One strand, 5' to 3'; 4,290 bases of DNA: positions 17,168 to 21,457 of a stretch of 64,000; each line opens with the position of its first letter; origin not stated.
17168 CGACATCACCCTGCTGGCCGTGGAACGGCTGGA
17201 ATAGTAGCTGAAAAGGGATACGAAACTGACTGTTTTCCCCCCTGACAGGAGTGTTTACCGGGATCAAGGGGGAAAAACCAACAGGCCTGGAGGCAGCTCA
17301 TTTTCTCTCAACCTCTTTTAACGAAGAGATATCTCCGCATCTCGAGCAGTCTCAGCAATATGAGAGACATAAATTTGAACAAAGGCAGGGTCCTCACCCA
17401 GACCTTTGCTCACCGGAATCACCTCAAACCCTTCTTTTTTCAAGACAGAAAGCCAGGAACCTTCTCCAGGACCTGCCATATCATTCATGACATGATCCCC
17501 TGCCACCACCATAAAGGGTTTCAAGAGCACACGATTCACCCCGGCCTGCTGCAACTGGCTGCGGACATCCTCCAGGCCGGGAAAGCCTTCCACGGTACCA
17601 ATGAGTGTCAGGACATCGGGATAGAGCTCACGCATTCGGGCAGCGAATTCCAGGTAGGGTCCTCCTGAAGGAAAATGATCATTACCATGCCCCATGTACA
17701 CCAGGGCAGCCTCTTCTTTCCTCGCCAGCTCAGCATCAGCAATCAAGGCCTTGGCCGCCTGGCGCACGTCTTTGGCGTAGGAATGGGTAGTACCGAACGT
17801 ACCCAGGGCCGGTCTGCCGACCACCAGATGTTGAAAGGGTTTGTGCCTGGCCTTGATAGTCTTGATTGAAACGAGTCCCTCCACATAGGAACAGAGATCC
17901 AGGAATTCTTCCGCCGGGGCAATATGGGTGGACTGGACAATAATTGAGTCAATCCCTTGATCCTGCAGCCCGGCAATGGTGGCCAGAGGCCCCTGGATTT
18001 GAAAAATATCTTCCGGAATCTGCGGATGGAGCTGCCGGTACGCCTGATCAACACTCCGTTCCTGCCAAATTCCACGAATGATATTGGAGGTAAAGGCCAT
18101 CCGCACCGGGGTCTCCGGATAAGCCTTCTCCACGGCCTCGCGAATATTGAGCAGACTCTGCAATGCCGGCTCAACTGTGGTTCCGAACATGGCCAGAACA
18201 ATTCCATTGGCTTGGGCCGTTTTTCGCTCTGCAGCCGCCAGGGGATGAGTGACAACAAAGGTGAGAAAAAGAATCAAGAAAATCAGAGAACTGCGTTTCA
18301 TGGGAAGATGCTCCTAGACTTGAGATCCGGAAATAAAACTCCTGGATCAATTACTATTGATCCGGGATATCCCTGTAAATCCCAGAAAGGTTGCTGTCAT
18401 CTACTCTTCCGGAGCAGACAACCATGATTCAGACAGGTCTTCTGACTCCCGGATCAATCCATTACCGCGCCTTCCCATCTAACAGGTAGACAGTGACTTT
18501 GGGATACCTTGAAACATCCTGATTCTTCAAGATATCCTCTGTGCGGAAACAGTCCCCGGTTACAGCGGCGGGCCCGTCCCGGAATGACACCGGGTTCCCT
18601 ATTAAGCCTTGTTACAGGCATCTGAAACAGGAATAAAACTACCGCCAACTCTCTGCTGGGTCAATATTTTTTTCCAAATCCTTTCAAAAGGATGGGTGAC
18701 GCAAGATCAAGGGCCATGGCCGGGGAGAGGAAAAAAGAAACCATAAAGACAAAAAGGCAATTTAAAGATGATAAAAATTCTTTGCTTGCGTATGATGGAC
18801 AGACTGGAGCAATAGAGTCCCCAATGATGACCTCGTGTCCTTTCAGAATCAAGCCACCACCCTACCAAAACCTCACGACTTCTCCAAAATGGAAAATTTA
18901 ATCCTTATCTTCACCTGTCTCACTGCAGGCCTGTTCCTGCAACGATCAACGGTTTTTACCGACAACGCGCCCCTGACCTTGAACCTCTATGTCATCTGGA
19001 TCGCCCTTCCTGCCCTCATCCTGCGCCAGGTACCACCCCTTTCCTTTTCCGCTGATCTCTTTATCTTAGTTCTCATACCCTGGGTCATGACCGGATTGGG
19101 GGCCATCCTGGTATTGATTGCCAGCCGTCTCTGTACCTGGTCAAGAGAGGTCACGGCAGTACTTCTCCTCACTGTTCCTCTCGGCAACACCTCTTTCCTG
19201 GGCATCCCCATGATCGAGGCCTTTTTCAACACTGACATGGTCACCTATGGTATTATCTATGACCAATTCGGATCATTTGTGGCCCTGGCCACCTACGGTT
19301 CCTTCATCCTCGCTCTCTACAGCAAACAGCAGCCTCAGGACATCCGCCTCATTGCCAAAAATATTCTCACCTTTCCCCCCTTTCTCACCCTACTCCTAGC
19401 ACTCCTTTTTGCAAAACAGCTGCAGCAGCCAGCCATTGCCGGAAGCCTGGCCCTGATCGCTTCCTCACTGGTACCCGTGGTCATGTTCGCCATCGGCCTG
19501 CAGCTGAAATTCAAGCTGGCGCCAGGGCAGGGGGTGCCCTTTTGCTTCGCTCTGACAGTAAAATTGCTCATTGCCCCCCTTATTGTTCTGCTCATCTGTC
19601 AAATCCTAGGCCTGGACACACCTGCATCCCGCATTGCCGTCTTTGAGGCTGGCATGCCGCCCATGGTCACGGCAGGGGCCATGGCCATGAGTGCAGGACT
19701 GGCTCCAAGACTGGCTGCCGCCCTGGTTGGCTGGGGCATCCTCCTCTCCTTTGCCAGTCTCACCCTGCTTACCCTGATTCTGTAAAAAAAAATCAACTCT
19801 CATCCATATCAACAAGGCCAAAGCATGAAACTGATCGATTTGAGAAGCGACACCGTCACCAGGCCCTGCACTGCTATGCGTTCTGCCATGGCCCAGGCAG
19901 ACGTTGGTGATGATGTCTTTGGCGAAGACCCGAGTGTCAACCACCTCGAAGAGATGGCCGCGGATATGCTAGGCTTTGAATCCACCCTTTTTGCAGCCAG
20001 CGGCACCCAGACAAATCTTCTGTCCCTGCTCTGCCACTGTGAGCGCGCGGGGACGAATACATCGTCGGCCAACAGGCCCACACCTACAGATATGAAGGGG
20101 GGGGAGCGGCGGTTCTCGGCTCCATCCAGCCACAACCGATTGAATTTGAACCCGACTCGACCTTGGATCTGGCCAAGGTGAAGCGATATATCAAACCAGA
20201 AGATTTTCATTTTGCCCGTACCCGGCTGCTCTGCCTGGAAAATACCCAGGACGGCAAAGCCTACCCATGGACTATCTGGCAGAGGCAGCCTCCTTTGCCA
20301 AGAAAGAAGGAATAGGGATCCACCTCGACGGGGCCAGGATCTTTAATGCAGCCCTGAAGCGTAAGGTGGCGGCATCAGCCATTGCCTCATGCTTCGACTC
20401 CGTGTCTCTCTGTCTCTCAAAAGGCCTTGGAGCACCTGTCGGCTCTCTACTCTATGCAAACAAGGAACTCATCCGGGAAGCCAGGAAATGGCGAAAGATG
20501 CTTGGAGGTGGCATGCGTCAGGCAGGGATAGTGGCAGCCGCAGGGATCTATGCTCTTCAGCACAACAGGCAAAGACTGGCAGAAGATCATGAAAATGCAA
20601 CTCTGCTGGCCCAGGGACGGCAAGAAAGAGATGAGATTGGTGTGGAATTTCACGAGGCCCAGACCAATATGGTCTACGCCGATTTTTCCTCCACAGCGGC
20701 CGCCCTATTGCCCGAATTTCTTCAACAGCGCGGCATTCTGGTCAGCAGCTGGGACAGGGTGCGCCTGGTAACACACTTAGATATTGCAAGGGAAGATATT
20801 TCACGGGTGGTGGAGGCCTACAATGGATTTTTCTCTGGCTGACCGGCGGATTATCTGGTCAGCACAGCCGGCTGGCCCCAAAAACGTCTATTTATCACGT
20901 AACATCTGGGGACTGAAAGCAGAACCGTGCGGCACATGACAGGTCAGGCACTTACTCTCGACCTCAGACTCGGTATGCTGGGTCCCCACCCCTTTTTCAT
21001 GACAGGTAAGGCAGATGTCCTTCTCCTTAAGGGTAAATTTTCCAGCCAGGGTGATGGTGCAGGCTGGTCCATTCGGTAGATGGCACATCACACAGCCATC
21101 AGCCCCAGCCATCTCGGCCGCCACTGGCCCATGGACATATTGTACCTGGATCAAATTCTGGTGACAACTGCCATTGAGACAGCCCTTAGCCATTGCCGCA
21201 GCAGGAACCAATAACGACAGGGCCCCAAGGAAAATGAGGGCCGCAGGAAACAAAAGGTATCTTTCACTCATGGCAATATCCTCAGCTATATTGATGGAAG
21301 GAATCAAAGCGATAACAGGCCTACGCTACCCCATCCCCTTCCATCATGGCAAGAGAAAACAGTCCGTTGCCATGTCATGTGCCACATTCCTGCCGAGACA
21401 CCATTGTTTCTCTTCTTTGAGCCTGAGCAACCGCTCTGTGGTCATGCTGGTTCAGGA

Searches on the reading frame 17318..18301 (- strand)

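Call 17: search_protein_families(library=pfam, proteins=[window:17318-18301:-], max_evalue=0.001)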
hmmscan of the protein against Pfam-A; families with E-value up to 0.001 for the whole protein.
window:17318-18301:- (327 aa): 1 family
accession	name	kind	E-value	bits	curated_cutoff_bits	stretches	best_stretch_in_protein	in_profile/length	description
PF06180.16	CbiK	-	2.6e-60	204.4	26.2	1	33-319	2-261/262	Cobalt chelatase (CbiK)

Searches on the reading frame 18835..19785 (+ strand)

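Call 17: search_protein_families(library=pfam, proteins=[window:18835-19785:+], max_evalue=0.001)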
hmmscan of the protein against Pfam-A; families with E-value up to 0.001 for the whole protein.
window:18835-19785:+ (316 aa): 1 family
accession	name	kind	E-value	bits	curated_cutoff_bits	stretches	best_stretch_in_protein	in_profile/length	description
PF03547.23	Mem_trans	-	1.9e-25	89.7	25.7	1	19-312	3-342/343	Membrane transport protein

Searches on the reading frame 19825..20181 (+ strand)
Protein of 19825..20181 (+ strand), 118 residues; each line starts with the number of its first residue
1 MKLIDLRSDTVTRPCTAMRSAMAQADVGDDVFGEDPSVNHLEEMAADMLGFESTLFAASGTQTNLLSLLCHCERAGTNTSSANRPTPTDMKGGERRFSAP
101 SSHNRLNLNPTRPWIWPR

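Call 17: search_protein_families(library=pfam, proteins=[window:19825-20181:+], max_evalue=0.001)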
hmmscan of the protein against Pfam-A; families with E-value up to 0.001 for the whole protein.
window:19825-20181:+ (118 aa): 1 family
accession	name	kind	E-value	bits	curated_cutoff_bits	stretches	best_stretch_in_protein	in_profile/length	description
PF01212.27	Beta_elim_lyase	-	2.2e-26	93.3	27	1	5-76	1-72/288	Beta-eliminating lyase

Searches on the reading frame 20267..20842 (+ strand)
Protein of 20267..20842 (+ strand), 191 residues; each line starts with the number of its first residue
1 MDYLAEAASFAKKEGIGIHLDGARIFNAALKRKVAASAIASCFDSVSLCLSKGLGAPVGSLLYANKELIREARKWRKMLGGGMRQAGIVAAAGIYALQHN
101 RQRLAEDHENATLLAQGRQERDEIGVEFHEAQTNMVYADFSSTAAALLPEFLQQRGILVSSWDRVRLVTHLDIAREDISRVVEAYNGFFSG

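Call 17: search_protein_families(library=pfam, proteins=[window:20267-20842:+], max_evalue=0.001)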
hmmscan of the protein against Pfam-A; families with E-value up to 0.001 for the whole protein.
window:20267-20842:+ (191 aa): 1 family
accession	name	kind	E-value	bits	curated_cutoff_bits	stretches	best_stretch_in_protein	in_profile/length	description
PF01212.27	Beta_elim_lyase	-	1.5e-45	156.2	27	1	1-139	148-286/288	Beta-eliminating lyase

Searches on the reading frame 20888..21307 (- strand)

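Call 17: search_protein_families(library=pfam, proteins=[window:20888-21307:-], max_evalue=0.001)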
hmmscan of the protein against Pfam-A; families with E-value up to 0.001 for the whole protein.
window:20888-21307:- (139 aa): 1 family
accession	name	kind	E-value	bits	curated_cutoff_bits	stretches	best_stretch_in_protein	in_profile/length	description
PF09699.15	Paired_CXXCH_1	-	3.7e-08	33.4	20.6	1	117-136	6-24/41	Doubled CXXCH motif (Paired_CXXCH_1)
